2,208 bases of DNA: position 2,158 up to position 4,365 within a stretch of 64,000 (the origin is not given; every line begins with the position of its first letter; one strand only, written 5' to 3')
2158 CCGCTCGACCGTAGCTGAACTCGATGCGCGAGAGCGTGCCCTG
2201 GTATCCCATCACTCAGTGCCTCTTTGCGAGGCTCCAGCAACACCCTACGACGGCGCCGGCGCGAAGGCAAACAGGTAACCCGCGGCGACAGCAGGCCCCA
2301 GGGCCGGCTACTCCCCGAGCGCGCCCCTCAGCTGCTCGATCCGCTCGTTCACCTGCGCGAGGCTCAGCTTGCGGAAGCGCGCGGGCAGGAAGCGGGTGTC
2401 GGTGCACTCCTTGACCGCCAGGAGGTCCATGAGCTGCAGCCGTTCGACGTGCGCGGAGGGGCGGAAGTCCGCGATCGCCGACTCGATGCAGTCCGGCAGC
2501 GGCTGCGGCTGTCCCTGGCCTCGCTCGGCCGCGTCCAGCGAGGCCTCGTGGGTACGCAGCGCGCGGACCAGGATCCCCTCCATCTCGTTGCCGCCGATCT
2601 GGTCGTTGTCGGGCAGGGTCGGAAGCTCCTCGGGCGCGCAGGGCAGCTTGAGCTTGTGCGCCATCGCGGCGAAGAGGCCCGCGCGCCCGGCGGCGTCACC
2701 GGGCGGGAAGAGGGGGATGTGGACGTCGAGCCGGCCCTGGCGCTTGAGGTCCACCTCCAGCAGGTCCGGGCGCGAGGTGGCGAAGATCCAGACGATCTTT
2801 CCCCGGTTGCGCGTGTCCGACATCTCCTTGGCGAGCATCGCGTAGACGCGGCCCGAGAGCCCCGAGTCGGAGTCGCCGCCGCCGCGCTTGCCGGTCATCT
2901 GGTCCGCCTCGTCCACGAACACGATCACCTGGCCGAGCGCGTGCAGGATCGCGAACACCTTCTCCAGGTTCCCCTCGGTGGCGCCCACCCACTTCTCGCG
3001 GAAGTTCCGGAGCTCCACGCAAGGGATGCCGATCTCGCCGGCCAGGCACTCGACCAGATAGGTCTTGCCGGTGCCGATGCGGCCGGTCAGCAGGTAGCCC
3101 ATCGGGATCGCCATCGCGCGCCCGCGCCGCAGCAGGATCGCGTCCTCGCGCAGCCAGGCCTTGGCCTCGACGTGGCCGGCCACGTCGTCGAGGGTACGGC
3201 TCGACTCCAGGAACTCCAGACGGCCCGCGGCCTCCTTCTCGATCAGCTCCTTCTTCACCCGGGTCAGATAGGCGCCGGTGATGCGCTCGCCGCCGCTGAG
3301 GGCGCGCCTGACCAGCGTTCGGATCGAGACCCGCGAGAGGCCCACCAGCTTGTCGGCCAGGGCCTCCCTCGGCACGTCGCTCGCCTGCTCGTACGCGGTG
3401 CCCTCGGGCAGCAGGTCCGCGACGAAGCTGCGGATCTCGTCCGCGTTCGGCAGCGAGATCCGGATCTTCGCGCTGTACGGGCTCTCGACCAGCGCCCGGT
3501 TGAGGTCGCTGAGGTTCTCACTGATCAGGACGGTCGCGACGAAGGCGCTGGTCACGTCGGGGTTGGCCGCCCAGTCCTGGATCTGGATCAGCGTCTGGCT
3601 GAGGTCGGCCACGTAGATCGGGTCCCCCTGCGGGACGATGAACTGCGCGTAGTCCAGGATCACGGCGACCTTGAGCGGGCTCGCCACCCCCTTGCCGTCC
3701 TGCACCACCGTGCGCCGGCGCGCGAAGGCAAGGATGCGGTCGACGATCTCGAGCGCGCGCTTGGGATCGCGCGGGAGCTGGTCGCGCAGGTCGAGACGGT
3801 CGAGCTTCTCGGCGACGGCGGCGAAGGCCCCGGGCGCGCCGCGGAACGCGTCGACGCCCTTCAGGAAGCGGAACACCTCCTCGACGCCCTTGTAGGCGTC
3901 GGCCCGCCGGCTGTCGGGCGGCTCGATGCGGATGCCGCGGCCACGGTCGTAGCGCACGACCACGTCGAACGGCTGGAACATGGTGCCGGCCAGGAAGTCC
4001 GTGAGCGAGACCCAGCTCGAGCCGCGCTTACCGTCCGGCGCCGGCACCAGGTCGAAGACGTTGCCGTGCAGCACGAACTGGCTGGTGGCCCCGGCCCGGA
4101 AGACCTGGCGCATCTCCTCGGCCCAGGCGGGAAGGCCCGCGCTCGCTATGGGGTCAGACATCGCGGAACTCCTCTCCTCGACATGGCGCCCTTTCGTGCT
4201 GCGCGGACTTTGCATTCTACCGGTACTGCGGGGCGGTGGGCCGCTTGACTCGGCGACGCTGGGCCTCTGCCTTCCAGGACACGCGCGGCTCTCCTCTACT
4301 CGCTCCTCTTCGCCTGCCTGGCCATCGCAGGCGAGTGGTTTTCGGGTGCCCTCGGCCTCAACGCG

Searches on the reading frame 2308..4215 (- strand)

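Call 46: search_protein_families(library=pfam, proteins=[window:2308-4215:-], max_evalue=0.00001)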
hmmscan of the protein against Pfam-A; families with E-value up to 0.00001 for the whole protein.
window:2308-4215:- (635 aa): 1 family
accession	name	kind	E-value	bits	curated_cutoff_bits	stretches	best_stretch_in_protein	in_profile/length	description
PF00004.35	AAA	-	1.1e-24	87.8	21.2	1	375-501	2-128/131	ATPase family associated with various cellular activities (AAA)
